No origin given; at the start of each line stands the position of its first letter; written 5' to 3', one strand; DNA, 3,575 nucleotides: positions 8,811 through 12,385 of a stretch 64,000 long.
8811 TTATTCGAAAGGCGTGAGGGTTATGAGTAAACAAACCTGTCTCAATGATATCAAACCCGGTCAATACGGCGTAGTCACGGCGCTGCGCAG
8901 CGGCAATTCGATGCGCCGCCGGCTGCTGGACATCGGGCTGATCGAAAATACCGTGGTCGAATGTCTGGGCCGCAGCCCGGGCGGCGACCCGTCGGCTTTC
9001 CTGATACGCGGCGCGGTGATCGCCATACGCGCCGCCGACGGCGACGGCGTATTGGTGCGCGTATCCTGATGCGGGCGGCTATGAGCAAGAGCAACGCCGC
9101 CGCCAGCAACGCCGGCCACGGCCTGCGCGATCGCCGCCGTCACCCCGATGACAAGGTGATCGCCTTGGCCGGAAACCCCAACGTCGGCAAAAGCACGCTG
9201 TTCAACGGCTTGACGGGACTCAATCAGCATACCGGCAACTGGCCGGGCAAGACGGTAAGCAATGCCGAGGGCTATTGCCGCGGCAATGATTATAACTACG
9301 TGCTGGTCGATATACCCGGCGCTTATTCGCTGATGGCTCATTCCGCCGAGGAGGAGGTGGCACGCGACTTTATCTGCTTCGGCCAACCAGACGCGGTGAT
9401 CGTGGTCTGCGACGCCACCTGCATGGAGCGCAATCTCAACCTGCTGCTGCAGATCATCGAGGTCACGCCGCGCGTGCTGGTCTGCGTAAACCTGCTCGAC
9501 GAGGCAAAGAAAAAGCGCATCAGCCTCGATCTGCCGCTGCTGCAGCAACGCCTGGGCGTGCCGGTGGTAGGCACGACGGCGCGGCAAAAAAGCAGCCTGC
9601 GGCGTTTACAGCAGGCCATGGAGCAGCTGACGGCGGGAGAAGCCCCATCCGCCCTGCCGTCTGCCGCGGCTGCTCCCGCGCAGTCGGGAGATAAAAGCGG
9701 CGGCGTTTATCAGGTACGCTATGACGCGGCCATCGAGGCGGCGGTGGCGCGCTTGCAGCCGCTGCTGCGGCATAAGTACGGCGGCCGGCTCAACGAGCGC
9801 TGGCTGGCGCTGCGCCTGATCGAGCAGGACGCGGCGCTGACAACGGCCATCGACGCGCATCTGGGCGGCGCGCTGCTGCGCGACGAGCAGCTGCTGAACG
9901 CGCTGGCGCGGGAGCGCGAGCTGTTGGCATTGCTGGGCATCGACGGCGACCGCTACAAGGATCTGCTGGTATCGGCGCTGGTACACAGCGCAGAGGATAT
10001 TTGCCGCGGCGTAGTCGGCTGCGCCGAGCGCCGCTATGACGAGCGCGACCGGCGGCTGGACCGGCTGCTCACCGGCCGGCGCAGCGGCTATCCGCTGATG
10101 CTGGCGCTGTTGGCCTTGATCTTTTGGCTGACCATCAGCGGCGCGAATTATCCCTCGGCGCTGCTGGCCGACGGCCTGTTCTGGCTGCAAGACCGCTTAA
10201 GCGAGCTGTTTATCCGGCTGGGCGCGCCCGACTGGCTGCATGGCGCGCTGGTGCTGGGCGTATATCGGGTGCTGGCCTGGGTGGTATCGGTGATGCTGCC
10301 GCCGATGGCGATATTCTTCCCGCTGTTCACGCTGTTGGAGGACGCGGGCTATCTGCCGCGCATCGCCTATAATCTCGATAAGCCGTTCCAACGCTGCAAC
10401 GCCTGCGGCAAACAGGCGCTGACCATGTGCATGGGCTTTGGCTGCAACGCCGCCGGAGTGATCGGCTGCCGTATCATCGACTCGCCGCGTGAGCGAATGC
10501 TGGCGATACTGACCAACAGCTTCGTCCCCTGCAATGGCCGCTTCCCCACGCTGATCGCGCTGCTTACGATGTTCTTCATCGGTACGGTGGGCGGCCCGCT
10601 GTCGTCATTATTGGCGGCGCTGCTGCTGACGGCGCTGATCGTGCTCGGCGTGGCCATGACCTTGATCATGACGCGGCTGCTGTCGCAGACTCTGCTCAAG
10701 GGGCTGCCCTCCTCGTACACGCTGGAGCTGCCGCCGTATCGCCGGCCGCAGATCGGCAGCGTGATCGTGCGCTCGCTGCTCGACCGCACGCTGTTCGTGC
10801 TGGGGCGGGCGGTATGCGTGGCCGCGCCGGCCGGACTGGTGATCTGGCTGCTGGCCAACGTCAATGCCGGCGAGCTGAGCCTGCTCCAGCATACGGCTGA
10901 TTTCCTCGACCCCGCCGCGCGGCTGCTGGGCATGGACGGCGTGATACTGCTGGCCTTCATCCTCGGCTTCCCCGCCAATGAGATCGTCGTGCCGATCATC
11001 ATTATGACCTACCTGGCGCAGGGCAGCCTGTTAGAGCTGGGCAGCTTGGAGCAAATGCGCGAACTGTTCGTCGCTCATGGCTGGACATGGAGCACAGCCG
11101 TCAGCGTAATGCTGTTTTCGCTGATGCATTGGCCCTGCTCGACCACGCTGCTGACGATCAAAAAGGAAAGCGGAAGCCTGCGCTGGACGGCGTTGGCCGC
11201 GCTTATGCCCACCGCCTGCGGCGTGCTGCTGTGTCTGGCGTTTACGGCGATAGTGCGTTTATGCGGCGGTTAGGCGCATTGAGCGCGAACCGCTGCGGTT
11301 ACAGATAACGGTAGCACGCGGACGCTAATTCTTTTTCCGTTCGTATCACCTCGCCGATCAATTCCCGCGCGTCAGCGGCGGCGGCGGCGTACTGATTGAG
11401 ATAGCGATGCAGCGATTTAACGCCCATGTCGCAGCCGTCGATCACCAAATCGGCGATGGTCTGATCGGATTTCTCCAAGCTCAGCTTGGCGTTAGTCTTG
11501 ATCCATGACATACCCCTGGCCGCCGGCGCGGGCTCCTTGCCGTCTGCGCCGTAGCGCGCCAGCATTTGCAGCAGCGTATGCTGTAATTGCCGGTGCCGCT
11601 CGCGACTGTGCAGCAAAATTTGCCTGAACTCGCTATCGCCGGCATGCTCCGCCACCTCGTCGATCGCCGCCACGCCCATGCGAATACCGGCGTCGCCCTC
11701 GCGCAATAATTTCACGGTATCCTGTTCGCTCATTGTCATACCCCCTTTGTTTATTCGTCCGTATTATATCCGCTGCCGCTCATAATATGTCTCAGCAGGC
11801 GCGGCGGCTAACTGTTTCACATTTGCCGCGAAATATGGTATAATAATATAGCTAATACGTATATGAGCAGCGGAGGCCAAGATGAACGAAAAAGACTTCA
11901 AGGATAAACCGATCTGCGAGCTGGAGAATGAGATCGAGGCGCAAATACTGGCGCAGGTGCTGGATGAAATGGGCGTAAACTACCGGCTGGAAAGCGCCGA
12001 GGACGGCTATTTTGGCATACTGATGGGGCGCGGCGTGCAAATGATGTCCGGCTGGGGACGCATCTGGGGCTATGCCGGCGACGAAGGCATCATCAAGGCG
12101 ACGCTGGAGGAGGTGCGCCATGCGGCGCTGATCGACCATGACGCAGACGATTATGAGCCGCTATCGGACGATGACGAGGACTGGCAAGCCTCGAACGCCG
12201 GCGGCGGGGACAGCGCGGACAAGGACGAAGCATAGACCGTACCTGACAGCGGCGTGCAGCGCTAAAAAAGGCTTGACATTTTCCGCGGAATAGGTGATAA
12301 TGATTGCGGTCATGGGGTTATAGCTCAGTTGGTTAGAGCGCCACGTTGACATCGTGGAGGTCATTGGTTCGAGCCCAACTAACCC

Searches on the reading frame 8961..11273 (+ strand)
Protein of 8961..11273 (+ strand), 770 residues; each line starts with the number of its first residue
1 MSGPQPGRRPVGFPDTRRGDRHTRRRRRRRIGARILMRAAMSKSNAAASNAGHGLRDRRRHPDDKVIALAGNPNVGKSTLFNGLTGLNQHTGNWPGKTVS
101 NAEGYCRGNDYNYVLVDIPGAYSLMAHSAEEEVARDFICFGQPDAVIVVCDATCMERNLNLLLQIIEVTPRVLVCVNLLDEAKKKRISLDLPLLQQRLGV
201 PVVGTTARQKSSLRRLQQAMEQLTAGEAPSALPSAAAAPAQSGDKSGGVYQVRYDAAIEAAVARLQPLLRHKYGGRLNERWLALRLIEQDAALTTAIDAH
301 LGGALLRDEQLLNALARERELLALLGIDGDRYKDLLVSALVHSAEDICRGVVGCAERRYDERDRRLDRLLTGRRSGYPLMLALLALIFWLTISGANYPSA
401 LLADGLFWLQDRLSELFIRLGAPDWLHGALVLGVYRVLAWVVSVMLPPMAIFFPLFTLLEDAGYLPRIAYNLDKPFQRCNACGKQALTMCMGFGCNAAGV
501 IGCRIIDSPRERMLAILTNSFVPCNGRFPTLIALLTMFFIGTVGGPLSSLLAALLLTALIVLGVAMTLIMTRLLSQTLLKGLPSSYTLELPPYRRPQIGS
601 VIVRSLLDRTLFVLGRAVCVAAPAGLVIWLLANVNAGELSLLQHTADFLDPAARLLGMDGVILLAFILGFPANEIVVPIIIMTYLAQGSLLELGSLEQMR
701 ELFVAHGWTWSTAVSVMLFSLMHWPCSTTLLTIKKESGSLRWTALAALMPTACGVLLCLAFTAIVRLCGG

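Call 12: search_protein_families(library=pfam, proteins=[window:8961-11273:+])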
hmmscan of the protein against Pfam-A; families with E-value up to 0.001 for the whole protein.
window:8961-11273:+ (770 aa): 7 families
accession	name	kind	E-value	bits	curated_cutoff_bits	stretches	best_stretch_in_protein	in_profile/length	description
PF02421.24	FeoB_N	-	7.3e-56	188.4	27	1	66-219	2-155/156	Ferrous iron transport protein B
PF07670.19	Gate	-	8.9e-28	97.2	29.6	2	443-535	2-101/104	Nucleoside recognition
PF01926.29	MMR_HSR1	-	2e-18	67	21.9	1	67-173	2-109/113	50S ribosome-binding GTPase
PF07664.17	FeoB_C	-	5.4e-14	52.1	26.6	1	557-605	2-51/54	Ferrous iron transport protein B C terminus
PF17910.6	FeoB_Cyto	-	4.3e-11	43.5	23.4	1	254-352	1-89/90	FeoB cytosolic helical domain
PF03193.22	RsgA_GTPase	-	0.00015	22.1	30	0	50-91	92-134/174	RsgA GTPase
PF00009.33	GTP_EFTU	-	0.0007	19.7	26.5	0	96-218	54-180/188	Elongation factor Tu GTP binding domain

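Call 13: search_protein_families(library=ncbifam, proteins=[window:8961-11273:+])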
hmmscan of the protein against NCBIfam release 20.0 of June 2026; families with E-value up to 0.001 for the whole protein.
window:8961-11273:+ (770 aa): 18 families
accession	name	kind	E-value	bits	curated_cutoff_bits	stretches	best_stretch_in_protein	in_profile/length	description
TIGR00437.1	feoB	equivalog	3.9e-108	362.7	315.65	1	71-736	1-594/594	ferrous iron transport protein B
NF007105.0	PRK09554.1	equivalog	7.7e-75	252.5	683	1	66-618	5-516/772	Fe(2+) transporter permease subunit FeoB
TIGR03594.1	GTPase_EngA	equivalog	3.1e-11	42.9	306.7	1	66-192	2-131/432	ribosome biogenesis GTPase Der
NF000908.1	PRK00089.1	equivalog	6.9e-11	42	237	1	66-223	5-166/291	GTPase Era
NF003255.0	PRK04213.1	equivalog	3.4e-08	33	164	1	63-127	8-67/204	GTP-binding protein EngB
TIGR03596.1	GTPase_YlqF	equivalog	4.5e-08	32.8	208.2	1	45-121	99-173/276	ribosome biogenesis GTPase YlqF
TIGR00436.1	era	equivalog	6.6e-08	32.2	116.25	1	67-222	3-161/270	GTPase Era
NF002828.0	PRK03003.1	equivalog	7.8e-07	28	631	1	45-220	21-197/477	ribosome biogenesis GTPase Der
TIGR03598.1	GTPase_YsxC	equivalog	8.5e-07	28.8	124.45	1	65-135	19-89/186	ribosome biogenesis GTP-binding protein YihA/YsxC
NF007171.0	PRK09602.1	subfamily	9.4e-06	24.7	387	1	66-104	4-42/397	YchF-related putative GTPase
TIGR00231.1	small_GTP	domain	6.3e-05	22.8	42.5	1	64-134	3-70/164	GTP-binding protein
TIGR03918.1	GTP_HydF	equivalog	9.4e-05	21.4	325.55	1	65-225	8-168/392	[FeFe] hydrogenase H-cluster maturation GTPase HydF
TIGR02729.1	Obg_CgtA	equivalog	0.00014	21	280.25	1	67-121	160-215/329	Obg family GTPase CgtA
TIGR03156.1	GTP_HflX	equivalog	0.00016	20.7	216.75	1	27-91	155-216/351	GTPase HflX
NF003661.0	PRK05291.1-3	equivalog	0.00024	20.5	380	1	66-187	218-338/448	tRNA uridine-5-carboxymethylaminomethyl(34) synthesis GTPase MnmE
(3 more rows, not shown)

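Call 62: find_homologous_proteins(query=window:8961-11273:+, max_evalue=1e-150)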
Query window:8961-11273:+ (770 aa): 7762 proteins with E <= 1e-150 among 8000 candidates; the best 120 are listed.
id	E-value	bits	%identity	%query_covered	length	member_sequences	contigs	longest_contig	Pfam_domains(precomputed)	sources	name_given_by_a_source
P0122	0.0e+0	1629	100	95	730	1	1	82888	PF01926.30,PF07664.18,PF02421.25,PF17910.7,PF07670.20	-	-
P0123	0.0e+0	1142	70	94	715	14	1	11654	PF01926.30,PF07664.18,PF02421.25,PF17910.7,PF07670.20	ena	-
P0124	0.0e+0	1131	70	94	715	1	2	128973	PF01926.30,PF07664.18,PF02421.25,PF17910.7,PF07670.20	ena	-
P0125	0.0e+0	1130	69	94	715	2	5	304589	PF01926.30,PF07664.18,PF02421.25,PF17910.7,PF07670.20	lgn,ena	-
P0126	0.0e+0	1130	70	94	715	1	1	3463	PF01926.30,PF07664.18,PF02421.25,PF17910.7,PF03193.23,PF07670.20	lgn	-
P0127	0.0e+0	1127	67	95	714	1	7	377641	PF01926.30,PF07664.18,PF02421.25,PF17910.7,PF07670.20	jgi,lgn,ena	-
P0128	0.0e+0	1127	69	94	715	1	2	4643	PF01926.30,PF07664.18,PF02421.25,PF17910.7,PF07670.20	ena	-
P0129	0.0e+0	1126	70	94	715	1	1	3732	PF01926.30,PF07664.18,PF02421.25,PF17910.7,PF03193.23,PF07670.20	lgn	-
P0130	0.0e+0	1125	70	94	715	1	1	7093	PF01926.30,PF07664.18,PF02421.25,PF17910.7,PF07670.20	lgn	-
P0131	0.0e+0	1125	70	94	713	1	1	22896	PF01926.30,PF07664.18,PF02421.25,PF17910.7,PF07670.20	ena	-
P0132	0.0e+0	1125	71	94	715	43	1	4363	PF01926.30,PF07664.18,PF02421.25,PF17910.7,PF07670.20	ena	-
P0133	0.0e+0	1125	70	94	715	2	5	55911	PF01926.30,PF07664.18,PF02421.25,PF17910.7,PF07670.20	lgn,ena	-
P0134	0.0e+0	1124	69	93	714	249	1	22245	PF01926.30,PF07664.18,PF02421.25,PF17910.7,PF07670.20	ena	-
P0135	0.0e+0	1123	70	94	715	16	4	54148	PF01926.30,PF07664.18,PF02421.25,PF17910.7,PF07670.20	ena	-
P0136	0.0e+0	1122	68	94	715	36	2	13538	PF01926.30,PF07664.18,PF02421.25,PF17910.7,PF07670.20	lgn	-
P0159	0.0e+0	1117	67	95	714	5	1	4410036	PF01926.30,PF07664.18,PF02421.25,PF17910.7,PF07670.20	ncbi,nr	ncbi:putative ferrous iron transport protein B [Oscillibacter valericigenes Sjm18-20]|nr:putative fe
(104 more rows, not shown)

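Call 63: find_encoding_contigs(protein=P0159, flank=10000, max_places=2)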
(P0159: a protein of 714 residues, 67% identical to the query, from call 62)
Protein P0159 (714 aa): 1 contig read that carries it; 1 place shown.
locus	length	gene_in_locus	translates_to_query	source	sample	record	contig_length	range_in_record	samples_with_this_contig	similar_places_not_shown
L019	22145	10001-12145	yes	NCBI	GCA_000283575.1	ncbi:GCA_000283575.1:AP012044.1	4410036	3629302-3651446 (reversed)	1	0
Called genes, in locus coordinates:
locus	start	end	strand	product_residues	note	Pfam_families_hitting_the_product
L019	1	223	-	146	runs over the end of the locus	-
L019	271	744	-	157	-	-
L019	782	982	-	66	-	-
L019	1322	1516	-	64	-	-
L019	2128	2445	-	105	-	-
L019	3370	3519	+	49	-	-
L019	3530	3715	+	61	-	PF13333:rve_2 (weak)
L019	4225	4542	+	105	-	PF00665:rve (weak), PF13683:rve_3 (weak), PF13333:rve_2 (weak)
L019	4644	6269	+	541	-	-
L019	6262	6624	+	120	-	-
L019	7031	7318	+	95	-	PF01527:HTH_Tnp_1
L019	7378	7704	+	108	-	PF13276:HTH_21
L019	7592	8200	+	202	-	PF00665:rve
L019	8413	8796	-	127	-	PF12672:DUF3793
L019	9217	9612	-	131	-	PF01325:Fe_dep_repress, PF01047:MarR (weak), PF02742:Fe_dep_repr_C (weak)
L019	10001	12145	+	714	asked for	PF01926:MMR_HSR1, PF02421:FeoB_N, PF17910:FeoB_Cyto, PF07670:Gate, PF07664:FeoB_C, PF07670:Gate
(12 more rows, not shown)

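Call 64: find_encoding_contigs(protein=P0125, flank=10000, max_places=3)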
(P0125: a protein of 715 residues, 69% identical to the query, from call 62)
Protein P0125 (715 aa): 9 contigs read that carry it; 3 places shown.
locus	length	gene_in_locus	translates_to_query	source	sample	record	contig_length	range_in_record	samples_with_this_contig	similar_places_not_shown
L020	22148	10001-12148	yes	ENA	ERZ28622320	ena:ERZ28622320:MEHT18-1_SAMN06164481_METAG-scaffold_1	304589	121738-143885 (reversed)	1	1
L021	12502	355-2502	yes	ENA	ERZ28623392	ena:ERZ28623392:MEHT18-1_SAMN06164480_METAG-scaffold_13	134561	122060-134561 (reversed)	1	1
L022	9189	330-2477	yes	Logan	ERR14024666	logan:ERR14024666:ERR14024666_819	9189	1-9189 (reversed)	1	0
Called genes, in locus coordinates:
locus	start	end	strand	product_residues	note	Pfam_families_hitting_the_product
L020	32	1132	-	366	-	PF00512:HisKA, PF02518:HATPase_c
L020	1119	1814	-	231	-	PF00072:Response_reg, PF00486:Trans_reg_C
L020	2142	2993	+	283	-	PF02311:AraC_binding, PF00165:HTH_AraC (faint), PF12833:HTH_18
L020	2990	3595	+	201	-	PF00892:EamA (weak), PF09391:DUF2000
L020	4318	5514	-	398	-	PF00180:Iso_dh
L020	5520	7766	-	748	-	PF00330:Aconitase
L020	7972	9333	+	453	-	PF00285:Citrate_synt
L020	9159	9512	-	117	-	-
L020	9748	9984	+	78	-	PF04023:FeoA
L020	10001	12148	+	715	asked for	PF01926:MMR_HSR1, PF02421:FeoB_N, PF17910:FeoB_Cyto, PF07670:Gate, PF07664:FeoB_C, PF07670:Gate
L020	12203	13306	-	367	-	PF01717:Meth_synt_2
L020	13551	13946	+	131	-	PF18899:DUF5655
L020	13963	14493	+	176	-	PF08002:DUF1697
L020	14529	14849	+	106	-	PF04993:TfoX_N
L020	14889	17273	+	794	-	PF00933:Glyco_hydro_3, PF01915:Glyco_hydro_3_C, PF14310:Fn3-like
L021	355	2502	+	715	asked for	PF01926:MMR_HSR1, PF02421:FeoB_N, PF17910:FeoB_Cyto, PF07670:Gate, PF07664:FeoB_C, PF07670:Gate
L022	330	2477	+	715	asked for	PF01926:MMR_HSR1, PF02421:FeoB_N, PF17910:FeoB_Cyto, PF07670:Gate, PF07664:FeoB_C, PF07670:Gate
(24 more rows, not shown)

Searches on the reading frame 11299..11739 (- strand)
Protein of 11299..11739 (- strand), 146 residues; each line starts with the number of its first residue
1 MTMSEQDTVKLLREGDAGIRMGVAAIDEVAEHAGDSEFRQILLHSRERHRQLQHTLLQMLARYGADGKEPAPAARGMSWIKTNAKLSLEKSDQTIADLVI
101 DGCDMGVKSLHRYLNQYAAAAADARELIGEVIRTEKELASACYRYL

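Call 12: search_protein_families(library=pfam, proteins=[window:11299-11739:-])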
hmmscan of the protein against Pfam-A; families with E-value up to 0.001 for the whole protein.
window:11299-11739:- (146 aa): 1 family
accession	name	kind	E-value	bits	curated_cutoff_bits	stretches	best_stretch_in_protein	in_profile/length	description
PF09537.16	DUF2383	-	5.1e-05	23.8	30.8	1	18-115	12-110/111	Domain of unknown function (DUF2383)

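Call 13: search_protein_families(library=ncbifam, proteins=[window:11299-11739:-])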
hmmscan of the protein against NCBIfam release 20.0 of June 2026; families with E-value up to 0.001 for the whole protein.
window:11299-11739:- (146 aa): 0 families

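Call 79: search_protein_families(library=phrogs, proteins=[window:11299-11739:-], max_evalue=0.001)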
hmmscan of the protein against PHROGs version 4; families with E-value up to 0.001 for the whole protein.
window:11299-11739:- (146 aa): 0 families

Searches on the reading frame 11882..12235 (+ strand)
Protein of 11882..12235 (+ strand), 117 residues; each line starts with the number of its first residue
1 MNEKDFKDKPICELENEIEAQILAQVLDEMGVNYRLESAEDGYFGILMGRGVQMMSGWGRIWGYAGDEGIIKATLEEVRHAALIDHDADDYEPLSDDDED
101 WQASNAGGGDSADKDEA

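Call 12: search_protein_families(library=pfam, proteins=[window:11882-12235:+])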
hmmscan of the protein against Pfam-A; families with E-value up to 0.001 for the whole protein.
window:11882-12235:+ (117 aa): 0 families

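Call 13: search_protein_families(library=ncbifam, proteins=[window:11882-12235:+])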
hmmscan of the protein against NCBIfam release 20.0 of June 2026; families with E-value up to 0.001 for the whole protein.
window:11882-12235:+ (117 aa): 0 families

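Call 15: find_encoding_contigs(protein=window:11882-12235:+, flank=10000, max_places=10)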
Protein window:11882-12235:+ (117 aa): 1 contig read that carries it; 1 place shown.
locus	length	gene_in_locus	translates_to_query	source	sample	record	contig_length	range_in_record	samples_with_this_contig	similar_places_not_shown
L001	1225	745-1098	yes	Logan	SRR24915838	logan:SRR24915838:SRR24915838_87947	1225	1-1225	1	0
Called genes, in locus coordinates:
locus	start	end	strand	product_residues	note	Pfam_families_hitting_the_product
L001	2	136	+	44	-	?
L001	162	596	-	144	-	PF09537:DUF2383 (faint)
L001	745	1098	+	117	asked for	-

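Call 47: find_homologous_proteins(query=window:11882-12235:+)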
Query window:11882-12235:+ (117 aa): 1 proteins with E <= 0.001 among 8 candidates.
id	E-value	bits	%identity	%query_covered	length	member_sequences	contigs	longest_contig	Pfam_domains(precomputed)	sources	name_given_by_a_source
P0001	1.2e-71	256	100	100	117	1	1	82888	-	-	-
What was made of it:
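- Tried and rejected: Synteny search: the 117-aa neighbour of tRNA-Val is an orphan (call 47).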

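Call 79: search_protein_families(library=phrogs, proteins=[window:11882-12235:+], max_evalue=0.001)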
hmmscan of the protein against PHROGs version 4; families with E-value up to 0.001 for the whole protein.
window:11882-12235:+ (117 aa): 0 families
